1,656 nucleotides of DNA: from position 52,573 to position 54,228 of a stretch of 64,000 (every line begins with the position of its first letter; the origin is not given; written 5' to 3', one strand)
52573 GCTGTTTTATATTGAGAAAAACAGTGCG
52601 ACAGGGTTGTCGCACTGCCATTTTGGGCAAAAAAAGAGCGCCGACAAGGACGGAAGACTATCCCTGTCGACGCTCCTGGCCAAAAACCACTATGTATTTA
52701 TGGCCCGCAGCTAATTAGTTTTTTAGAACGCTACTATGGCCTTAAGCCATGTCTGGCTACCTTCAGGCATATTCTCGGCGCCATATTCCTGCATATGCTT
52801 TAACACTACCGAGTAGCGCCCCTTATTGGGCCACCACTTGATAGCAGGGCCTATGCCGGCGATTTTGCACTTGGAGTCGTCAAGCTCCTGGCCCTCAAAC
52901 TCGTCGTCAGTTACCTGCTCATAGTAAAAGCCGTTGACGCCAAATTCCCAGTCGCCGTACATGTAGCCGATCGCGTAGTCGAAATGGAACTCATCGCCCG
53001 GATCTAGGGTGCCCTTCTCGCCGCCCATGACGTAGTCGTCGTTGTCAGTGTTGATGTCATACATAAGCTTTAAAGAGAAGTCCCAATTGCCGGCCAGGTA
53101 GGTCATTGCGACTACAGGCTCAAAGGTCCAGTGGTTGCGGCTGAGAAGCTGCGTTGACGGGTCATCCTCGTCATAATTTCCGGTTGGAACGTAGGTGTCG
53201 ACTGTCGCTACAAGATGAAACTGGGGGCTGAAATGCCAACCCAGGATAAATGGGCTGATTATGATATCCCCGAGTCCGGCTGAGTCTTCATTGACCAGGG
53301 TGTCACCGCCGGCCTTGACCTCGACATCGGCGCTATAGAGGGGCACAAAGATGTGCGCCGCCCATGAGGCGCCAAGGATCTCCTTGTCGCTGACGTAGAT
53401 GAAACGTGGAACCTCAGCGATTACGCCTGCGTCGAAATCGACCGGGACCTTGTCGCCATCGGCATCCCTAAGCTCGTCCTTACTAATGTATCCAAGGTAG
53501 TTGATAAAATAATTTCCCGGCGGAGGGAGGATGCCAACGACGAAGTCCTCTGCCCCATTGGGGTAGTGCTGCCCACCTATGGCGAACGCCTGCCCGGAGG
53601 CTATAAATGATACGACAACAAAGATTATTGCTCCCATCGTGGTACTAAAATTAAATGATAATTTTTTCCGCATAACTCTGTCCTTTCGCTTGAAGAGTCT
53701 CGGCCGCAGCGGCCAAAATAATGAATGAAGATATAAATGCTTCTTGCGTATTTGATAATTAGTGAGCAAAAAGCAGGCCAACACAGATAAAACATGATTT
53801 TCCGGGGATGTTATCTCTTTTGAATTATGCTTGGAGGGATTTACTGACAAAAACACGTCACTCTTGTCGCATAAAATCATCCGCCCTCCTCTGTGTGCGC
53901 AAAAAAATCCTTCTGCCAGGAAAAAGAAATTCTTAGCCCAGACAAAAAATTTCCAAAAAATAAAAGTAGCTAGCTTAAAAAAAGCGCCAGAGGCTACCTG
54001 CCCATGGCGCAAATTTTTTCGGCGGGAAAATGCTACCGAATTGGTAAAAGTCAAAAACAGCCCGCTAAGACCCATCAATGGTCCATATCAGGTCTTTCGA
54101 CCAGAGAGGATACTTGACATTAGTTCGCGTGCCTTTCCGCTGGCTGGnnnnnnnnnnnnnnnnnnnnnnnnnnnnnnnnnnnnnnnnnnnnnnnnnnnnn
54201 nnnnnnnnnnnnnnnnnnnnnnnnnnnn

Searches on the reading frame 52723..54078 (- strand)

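Call 68: search_protein_families(library=pfam, proteins=[window:52723-54078:-], max_evalue=0.000001)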
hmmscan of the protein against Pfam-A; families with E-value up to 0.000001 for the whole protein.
window:52723-54078:- (451 aa): 1 family
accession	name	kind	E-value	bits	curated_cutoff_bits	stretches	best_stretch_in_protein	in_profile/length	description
PF13557.12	Phenol_MetA_deg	-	1.9e-57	195.6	22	1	201-446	2-241/242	Putative MetA-pathway of phenol degradation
